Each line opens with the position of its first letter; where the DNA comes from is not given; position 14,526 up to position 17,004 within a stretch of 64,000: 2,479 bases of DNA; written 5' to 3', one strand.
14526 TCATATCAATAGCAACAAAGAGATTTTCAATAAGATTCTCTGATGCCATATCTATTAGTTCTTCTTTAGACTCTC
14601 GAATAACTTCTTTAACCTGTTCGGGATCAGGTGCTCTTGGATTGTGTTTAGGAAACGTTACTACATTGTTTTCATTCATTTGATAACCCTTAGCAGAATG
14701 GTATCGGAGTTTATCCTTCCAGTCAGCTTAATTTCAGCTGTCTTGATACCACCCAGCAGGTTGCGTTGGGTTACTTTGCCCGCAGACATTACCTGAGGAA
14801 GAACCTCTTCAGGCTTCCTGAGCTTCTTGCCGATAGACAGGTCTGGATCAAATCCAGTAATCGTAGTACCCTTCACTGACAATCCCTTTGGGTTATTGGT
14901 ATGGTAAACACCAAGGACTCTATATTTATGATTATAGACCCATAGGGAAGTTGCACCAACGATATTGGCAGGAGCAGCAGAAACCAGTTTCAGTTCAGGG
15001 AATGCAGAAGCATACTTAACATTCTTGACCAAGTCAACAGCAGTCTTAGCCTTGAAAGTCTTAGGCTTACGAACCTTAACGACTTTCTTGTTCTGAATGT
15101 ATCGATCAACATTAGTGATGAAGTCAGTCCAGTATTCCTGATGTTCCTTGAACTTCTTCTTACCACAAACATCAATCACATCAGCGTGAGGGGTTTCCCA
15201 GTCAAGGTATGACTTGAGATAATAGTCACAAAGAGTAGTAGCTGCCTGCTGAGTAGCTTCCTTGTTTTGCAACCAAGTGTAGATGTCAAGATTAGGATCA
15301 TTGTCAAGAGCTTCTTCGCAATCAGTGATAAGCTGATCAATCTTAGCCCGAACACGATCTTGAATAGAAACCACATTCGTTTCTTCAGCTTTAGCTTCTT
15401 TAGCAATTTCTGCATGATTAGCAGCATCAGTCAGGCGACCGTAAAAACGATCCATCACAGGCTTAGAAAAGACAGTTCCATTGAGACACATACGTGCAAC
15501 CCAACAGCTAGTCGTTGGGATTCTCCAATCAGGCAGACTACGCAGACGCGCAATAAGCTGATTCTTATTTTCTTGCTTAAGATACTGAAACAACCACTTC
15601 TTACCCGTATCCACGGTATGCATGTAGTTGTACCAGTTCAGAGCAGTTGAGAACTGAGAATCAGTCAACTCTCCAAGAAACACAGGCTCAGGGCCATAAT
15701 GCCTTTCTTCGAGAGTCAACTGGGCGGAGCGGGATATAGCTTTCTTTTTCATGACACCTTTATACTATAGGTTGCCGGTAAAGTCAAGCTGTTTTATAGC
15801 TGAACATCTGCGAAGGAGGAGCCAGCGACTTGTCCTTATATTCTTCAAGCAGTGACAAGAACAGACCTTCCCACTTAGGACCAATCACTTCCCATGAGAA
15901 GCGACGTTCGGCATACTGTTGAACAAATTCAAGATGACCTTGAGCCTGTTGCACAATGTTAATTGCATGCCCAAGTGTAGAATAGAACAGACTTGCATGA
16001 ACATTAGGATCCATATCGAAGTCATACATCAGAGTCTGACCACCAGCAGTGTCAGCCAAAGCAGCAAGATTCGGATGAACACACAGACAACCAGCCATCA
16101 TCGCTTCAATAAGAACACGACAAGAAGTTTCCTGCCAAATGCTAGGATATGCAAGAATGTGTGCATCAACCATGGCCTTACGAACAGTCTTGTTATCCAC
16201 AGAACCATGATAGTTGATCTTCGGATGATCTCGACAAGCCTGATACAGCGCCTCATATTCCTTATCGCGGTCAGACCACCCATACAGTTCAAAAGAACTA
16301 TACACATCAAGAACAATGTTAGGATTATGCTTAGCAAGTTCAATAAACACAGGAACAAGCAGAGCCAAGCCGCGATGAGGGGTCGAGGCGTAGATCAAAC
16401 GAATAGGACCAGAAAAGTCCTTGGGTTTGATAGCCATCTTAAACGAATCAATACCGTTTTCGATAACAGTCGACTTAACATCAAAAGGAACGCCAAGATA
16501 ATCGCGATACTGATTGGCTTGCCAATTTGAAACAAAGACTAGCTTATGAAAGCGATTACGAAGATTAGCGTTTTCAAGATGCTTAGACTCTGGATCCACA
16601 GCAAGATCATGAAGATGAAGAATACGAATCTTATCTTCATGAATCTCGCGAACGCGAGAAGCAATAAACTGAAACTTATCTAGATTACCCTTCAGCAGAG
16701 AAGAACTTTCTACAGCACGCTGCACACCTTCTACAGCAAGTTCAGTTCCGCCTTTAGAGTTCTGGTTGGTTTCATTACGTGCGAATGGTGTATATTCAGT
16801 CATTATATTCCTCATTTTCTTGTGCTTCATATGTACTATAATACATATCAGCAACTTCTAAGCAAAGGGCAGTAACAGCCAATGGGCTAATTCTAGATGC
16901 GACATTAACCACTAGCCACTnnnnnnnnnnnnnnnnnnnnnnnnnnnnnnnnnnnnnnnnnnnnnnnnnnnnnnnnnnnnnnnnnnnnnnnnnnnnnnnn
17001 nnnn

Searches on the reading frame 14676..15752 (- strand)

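Call 51: search_protein_families(library=phrogs, proteins=[window:14676-15752:-], max_evalue=0.00001)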
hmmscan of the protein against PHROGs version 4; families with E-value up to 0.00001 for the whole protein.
window:14676-15752:- (358 aa): 1 family
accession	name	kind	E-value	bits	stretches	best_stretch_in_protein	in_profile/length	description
phrog_11903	-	unknown function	1.1e-63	216.7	1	3-356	7-382/383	-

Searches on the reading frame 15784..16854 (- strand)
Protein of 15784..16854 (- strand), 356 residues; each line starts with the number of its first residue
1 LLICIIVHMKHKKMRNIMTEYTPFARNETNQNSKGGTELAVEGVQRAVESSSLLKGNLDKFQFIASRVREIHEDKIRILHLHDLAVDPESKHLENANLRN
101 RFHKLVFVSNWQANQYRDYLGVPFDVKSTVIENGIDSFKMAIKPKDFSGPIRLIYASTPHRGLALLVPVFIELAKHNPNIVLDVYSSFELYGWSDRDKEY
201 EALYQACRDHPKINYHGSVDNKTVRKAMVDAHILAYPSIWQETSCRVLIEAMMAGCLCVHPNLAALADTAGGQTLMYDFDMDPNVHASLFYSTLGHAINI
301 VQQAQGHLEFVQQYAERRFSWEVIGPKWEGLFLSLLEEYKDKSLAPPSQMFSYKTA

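Call 51: search_protein_families(library=phrogs, proteins=[window:15784-16854:-], max_evalue=0.00001)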
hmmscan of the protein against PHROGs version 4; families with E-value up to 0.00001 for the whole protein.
window:15784-16854:- (356 aa): 1 family
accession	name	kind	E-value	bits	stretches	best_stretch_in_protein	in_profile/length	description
phrog_2170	-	moron, auxiliary metabolic gene and host takeover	5.6e-44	151.7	1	45-335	65-372/374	glycosyltransferase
